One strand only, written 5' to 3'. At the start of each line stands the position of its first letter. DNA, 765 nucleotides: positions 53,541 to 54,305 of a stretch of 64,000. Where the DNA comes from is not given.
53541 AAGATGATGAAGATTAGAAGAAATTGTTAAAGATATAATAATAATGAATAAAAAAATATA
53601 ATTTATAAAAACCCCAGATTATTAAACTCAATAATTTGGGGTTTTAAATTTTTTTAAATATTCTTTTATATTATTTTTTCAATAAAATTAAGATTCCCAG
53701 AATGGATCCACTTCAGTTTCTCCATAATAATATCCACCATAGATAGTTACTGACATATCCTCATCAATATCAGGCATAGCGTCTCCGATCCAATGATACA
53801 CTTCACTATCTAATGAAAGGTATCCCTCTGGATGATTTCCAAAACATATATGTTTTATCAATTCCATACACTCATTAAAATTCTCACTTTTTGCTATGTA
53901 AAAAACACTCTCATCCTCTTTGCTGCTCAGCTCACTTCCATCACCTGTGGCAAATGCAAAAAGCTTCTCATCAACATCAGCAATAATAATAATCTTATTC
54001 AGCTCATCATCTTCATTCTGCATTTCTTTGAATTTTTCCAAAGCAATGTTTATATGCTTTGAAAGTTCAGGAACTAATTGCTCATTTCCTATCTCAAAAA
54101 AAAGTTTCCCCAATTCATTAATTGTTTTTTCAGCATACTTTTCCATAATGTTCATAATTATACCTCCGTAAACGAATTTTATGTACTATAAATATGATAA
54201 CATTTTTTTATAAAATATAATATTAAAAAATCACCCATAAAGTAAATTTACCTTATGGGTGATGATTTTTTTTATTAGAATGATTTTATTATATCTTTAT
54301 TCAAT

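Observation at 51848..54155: Compositionally distinct convergent gene pair of unknown function next to the defence island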

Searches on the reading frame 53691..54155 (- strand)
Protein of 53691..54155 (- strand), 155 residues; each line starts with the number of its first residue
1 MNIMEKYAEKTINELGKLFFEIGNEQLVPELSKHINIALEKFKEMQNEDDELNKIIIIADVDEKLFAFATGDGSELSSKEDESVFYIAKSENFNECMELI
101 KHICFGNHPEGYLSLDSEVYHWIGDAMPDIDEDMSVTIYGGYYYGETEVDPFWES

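Call 6: search_protein_families(library=pfam, proteins=[window:53691-54155:-], max_evalue=1)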
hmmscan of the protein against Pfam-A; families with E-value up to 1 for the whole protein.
window:53691-54155:- (155 aa): 1 family
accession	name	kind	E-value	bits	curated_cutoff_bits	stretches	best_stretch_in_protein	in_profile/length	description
PF23762.1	SHCBP_N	-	0.071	13.3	27.1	1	7-64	140-197/229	SHCBP N-terminal domain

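Call 7: search_protein_families(library=padloc, proteins=[window:53691-54155:-], max_evalue=1)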
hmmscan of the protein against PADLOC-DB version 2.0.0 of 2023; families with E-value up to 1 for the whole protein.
window:53691-54155:- (155 aa): 0 families

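Call 8: search_protein_families(library=ncbifam, proteins=[window:53691-54155:-], max_evalue=1)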
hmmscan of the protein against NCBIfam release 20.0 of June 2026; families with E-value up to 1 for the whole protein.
window:53691-54155:- (155 aa): 0 families

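Call 11: find_homologous_proteins(query=window:53691-54155:-)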
Query window:53691-54155:- (155 aa): 41 proteins with E <= 0.001 among 63 candidates.
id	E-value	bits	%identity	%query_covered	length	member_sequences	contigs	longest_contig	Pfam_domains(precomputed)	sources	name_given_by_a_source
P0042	3.6e-94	331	95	100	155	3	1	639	-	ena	-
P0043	4.2e-90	318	90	100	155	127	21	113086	-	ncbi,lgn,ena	-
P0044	1.5e-87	309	94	95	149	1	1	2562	-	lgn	-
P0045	4.3e-87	308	93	95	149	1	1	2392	-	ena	-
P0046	1.0e-85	303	93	95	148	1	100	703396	-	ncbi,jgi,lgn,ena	-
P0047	2.5e-85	302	91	95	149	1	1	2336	-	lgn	-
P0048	4.0e-85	301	93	95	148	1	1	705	-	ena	-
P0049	1.7e-84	299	93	95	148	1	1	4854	-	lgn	-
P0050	1.7e-84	299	93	95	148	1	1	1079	-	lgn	-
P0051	2.2e-84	299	90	95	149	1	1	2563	-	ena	-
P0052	2.4e-84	299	92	95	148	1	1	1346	-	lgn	-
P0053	4.0e-83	295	91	95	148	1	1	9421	-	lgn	-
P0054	3.8e-77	276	77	100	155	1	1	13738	-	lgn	-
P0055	2.3e-74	267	75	100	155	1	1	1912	-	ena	-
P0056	8.5e-71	255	98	79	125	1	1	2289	-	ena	-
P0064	5.2e-64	233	69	100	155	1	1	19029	-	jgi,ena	-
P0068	1.6e-61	225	64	100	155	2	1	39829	-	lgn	-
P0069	2.8e-60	221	65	100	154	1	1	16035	-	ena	-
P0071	2.8e-58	214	63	97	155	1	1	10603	-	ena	-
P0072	1.1e-57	212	63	97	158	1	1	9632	-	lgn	-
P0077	1.7e-51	192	61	97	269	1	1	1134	-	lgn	-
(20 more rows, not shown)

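Call 15: find_encoding_contigs(protein=P0046, flank=8000, max_places=4)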
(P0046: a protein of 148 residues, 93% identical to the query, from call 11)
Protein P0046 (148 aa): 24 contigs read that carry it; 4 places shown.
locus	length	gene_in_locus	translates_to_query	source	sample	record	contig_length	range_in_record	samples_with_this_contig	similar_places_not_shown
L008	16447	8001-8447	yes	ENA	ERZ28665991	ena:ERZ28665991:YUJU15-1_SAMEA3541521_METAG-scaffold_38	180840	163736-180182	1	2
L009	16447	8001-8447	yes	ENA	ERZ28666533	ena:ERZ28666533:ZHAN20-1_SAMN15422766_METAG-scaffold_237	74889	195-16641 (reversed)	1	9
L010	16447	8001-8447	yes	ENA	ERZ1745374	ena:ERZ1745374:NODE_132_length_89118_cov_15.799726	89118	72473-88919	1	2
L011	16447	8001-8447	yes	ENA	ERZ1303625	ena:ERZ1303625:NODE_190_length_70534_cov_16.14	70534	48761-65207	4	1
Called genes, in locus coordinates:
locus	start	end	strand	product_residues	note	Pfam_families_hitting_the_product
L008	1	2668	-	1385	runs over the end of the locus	PF12951:PATR, PF03797:Autotransporter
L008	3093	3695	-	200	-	PF03956:Lys_export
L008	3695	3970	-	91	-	-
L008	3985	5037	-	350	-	PF01263:Aldose_epim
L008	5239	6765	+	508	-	PF00496:SBP_bac_5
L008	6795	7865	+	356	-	PF05343:Peptidase_M42, PF01546:Peptidase_M20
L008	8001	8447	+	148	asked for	-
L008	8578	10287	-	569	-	PF19635:DUF6138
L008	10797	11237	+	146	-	PF03610:EIIA-man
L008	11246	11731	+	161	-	PF03830:PTSIIB_sorb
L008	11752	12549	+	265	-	PF03609:EII-Sor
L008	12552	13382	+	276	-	PF03613:EIID-AGA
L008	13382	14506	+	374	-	PF01380:SIS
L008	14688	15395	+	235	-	PF00392:GntR, PF14502:HTH_41 (weak), PF07702:UTRA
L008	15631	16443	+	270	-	PF00376:MerR, PF13411:MerR_1, PF06445:GyrI-like, PF14526:Cass2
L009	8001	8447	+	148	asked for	-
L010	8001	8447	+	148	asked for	-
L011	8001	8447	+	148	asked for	-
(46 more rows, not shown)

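Call 33: predict_structure(alignment_id=A1)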
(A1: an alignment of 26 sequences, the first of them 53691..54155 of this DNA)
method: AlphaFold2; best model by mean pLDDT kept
length: 155 residues; sequences in the alignment: 26
mean_pLDDT: 93.1   pTM: 0.88
mean pLDDT of the five models: 93.1, 92.0, 90.6, 89.7, 80.1
residues with pLDDT >= 90: 127; 70-90: 27; 50-70: 1; < 50: 0
segments of 3 or more residues with pLDDT < 50: none
pLDDT, mean of each block of 10 residues (from residue 1): 79 94 97 98 95 96 97 94 97 95 88 92 95 91 89 91
secondary structure, 60 per line:
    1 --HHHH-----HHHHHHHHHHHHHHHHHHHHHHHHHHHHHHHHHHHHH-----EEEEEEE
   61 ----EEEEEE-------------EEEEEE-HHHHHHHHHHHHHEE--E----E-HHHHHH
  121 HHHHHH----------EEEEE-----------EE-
elements in order: H3-6 H12-48 E54-60 E65-70 E84-89 H91-103 H115-126 E137-141

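Call 36: find_encoding_contigs(protein=P0068, flank=7000, max_places=2)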
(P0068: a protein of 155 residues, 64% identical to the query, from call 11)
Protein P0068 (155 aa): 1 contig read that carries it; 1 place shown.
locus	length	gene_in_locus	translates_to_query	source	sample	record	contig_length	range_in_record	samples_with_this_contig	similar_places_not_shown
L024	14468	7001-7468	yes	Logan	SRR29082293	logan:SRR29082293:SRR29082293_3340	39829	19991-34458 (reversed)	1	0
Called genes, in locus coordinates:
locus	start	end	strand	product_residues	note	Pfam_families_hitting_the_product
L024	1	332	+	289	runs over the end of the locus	-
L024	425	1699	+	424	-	PF13167:GTP-bdg_N, PF00350:Dynamin_N (faint), PF16360:GTP-bdg_M, PF01926:MMR_HSR1, PF02421:FeoB_N, PF19275:HflX_C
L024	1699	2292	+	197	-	PF01613:Flavin_Reduct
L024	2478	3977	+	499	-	PF03577:Peptidase_C69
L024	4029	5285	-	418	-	PF02812:ELFV_dehydrog_N, PF00208:ELFV_dehydrog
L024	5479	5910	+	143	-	PF01022:HTH_5, PF13404:HTH_AsnC-type, PF13412:HTH_24, PF24034:DUF7343 (weak), PF01047:MarR, PF12802:MarR_2, PF12840:HTH_20, PF01037:AsnC_trans_reg, +2 more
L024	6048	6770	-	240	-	-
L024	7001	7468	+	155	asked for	-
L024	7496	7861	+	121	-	-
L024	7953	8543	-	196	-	PF01965:DJ-1_PfpI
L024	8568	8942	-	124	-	PF00903:Glyoxalase, PF13669:Glyoxalase_4 (weak)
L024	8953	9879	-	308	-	PF01156:IU_nuc_hydro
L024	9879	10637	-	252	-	PF01156:IU_nuc_hydro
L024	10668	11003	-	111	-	-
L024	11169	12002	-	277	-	PF03180:Lipoprotein_9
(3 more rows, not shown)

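Call 37: find_encoding_contigs(protein=P0064, flank=7000, max_places=2)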
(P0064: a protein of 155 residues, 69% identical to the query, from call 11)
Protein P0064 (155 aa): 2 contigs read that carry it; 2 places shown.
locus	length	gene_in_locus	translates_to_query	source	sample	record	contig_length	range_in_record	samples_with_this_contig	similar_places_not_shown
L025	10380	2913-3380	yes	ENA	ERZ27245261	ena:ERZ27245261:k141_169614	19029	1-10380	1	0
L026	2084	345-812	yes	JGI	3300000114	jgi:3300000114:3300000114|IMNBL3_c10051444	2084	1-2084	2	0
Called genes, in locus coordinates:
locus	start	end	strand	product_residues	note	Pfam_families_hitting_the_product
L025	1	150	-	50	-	?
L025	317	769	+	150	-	PF06695:Sm_multidrug_ex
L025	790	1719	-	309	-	PF04204:HTS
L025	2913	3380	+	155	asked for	-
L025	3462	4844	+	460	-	PF01408:GFO_IDH_MocA, PF21252:Glyco_hydro_109_C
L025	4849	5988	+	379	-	PF16401:DUF5009 (weak)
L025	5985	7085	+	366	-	PF01636:APH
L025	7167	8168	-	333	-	PF06800:Sugar_transport, PF07168:Ureide_permease, PF07857:TMEM144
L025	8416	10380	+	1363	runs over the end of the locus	PF02927:CelD_N, PF00759:Glyco_hydro_9, PF00041:fn3, PF21605:CRLF2-like_D2 (faint), PF00041:fn3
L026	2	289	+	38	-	?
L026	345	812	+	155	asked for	-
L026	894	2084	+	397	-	?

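Call 51: search_solved_structures(query=A1, max_evalue=1)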
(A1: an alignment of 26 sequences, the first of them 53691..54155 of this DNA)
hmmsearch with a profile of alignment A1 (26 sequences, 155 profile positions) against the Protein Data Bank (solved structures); distinct sequences matched with E-value up to 1: 1.
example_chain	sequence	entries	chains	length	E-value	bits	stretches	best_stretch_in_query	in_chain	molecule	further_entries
9eh1_I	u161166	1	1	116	0.97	12.4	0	43-107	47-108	DNA-directed RNA polymerase II subunit RPB9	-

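Call 52: search_protein_families(library=phrogs, proteins=[window:53691-54155:-], max_evalue=0.1)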
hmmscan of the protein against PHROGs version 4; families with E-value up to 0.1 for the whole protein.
window:53691-54155:- (155 aa): 0 families

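Call 64: search_protein_representatives(alignment_id=A1)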
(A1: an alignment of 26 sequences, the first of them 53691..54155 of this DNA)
Query: 26 sequences, 155 profile positions. Proteins with E-value up to 0.001 (for the whole library): 24; up to 1e-10: 15; up to 1e-30: 5. The best 24 are listed.
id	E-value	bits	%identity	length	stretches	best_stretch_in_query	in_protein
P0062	4.1e-74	263.8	-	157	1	4-154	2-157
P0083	1.7e-73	261.7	-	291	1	4-155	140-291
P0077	3.2e-67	241.4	-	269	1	3-155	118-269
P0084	6.7e-58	211.1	-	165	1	3-154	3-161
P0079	1.4e-44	167.8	-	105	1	1-99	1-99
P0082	1.9e-30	122.0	-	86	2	1-63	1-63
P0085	7.0e-22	94.1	-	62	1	4-65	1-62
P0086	1.7e-17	79.9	-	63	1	97-154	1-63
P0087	7.0e-17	77.9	-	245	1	5-154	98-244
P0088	4.4e-16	75.3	-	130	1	27-155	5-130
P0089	5.8e-16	74.9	-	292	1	3-154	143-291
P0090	4.9e-15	71.9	-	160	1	3-153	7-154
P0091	2.4e-14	69.7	-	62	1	111-152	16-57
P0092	1.3e-11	60.7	-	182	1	6-154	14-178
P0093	4.5e-11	59.0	-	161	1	11-154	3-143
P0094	4.0e-10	55.9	-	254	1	11-154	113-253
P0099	8.0e-07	45.2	-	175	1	10-154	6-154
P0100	1.2e-06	44.7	-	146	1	19-154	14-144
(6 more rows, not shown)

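Call 66: search_protein_families(library=pfam, proteins=[P0083, P0087, P0089, P0094, P0077, P0090, P0092, P0093, P0099, P0100], max_evalue=0.1)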
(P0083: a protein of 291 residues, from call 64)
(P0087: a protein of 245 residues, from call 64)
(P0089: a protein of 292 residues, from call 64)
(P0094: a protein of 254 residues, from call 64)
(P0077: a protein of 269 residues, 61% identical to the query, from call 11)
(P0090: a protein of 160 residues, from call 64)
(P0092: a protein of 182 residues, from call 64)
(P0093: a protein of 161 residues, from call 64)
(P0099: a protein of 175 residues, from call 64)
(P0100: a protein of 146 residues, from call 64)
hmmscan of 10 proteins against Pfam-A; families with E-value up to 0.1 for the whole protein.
P0083 (291 aa): 0 families

P0087 (245 aa): 1 family
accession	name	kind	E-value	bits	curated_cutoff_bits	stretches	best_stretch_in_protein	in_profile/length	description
PF01133.22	ER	-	0.097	13.2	25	0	35-113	13-91/98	Enhancer of rudimentary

P0089 (292 aa): 0 families

P0094 (254 aa): 0 families

P0077 (269 aa): 0 families

P0090 (160 aa): 1 family
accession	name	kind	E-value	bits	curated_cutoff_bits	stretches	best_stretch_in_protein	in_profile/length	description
PF06317.16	Arena_RNA_pol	-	0.015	13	25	1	16-122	1577-1678/2048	Arenavirus RNA polymerase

P0092 (182 aa): 0 families

P0093 (161 aa): 0 families

P0099 (175 aa): 0 families

P0100 (146 aa): 1 family
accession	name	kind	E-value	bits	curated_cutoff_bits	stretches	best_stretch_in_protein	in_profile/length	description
PF08418.15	Pol_alpha_B_N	-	0.055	13.8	24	0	84-111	19-46/67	DNA polymerase alpha subunit B N-terminal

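Call 70: search_dna_similar(query=window:53691-54155:-, collection=plasmids, mode=protein, max_evalue=0.01)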
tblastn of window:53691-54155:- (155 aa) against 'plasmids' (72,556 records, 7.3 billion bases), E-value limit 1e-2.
No match.

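Call 71: search_dna_similar(query=window:53691-54155:-, collection=phages, mode=protein, max_evalue=0.01)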
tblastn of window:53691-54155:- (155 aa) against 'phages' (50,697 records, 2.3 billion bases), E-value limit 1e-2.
No match.

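Call 89: fold_search(model_id=the predicted structure, library=viral)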
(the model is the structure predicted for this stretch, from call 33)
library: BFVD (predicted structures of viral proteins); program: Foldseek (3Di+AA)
matches with E <= 10: 139; with E <= 0.001: 0
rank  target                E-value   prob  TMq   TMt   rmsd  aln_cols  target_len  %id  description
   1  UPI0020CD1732         8.3e-01  0.08  0.22  0.34   6.8       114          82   13  (no name look-up for this kind of identifier)
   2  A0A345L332            1.0e+00  0.15  0.20  0.24   5.7        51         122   18  Uncharacterized protein [Gordonia phage Frokostdame]
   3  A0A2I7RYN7            1.4e+00  0.10  0.25  0.21   6.8       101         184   16  (no name in the UniProt tables at hand)
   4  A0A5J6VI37            1.4e+00  0.09  0.16  0.03   7.7        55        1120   13  DNA topoisomerase 2 [Megaviridae environmental sample]
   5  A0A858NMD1            1.6e+00  0.06  0.19  0.27  14.7        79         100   13  (no name in the UniProt tables at hand)
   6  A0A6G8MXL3            1.6e+00  0.03  0.14  0.16  10.8        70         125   13  Uncharacterized protein [Cedratvirus kamchatka]
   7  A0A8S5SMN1            2.0e+00  0.04  0.17  0.18  14.3        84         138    8  Uncharacterized protein [Siphoviridae sp. ct7Qv4]
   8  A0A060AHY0            2.1e+00  0.03  0.17  0.20  12.8        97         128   13  (no name in the UniProt tables at hand)
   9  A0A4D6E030            2.1e+00  0.02  0.15  0.19  19.4        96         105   12  (no name in the UniProt tables at hand)
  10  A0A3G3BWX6            2.2e+00  0.12  0.17  0.29   3.2        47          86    8  (no name in the UniProt tables at hand)
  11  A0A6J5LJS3            2.2e+00  0.04  0.17  0.10  14.9        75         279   11  AAA+ ATPase domain-containing protein [uncultured Caudovirales phage]
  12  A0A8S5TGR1            2.2e+00  0.01  0.16  0.13  14.5       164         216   12  Uncharacterized protein [Myoviridae sp. ctIty1]
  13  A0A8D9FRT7            2.4e+00  0.03  0.18  0.16  16.4       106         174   10  Uncharacterized protein [uncultured marine phage]
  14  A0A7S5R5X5            2.4e+00  0.03  0.11  0.03  10.8        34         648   20  (no name in the UniProt tables at hand)
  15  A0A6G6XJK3            2.5e+00  0.06  0.15  0.26  10.4        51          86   16  HicB-like antitoxin [Gordonia phage Skog]
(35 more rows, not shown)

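Call 99: find_encoding_contigs(protein=P0069, flank=6000, max_places=2)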
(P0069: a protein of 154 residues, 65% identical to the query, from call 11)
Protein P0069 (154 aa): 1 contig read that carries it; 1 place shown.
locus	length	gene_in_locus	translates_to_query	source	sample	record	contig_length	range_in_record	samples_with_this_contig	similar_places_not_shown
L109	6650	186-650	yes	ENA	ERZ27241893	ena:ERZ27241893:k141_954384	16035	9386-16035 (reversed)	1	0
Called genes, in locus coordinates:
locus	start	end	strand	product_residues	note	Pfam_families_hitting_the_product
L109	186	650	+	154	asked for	-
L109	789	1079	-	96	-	-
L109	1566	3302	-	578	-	PF00496:SBP_bac_5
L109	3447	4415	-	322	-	PF00005:ABC_tran, PF08352:oligo_HPY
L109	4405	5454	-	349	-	PF00005:ABC_tran, PF02463:SMC_N (faint), PF13304:AAA_21 (weak), PF08352:oligo_HPY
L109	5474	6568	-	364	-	PF12911:OppC_N, PF00528:BPD_transp_1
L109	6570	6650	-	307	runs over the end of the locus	PF19300:BPD_transp_1_N, PF00528:BPD_transp_1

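Call 100: find_encoding_contigs(protein=P0071, flank=6000, max_places=2)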
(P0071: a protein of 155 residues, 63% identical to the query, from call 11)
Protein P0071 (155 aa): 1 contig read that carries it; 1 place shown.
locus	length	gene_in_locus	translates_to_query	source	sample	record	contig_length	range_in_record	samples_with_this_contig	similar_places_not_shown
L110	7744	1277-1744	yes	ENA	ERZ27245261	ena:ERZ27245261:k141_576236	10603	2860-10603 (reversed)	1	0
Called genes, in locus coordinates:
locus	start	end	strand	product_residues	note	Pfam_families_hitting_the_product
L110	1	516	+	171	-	?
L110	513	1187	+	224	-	-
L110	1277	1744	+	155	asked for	-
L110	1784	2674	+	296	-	PF02423:OCD_Mu_crystall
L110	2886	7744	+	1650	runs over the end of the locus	PF01055:Glyco_hydro_31_2nd, PF21365:Glyco_hydro_31_3rd, PF17137:DUF5110, PF18099:CBM_35_2 (faint), PF03422:CBM_6, PF16990:CBM_35 (weak), PF00404:Dockerin_1 (weak)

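Call 101: find_encoding_contigs(protein=P0072, flank=6000, max_places=2)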
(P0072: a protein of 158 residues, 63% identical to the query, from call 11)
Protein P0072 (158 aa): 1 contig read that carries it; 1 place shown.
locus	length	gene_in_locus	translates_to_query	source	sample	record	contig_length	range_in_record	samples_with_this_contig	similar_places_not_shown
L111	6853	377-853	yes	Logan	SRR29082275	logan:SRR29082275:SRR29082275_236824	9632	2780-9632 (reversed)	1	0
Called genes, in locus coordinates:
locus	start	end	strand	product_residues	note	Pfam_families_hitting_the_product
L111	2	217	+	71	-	?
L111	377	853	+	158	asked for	-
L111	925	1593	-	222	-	PF00392:GntR, PF07729:FCD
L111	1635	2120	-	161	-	-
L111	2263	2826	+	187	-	PF18998:Flg_new_2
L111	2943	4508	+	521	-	PF03323:GerA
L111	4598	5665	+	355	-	PF25198:Spore_GerAC_N, PF05504:Spore_GerAC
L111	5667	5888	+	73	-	-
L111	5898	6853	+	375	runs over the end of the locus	PF03845:Spore_permease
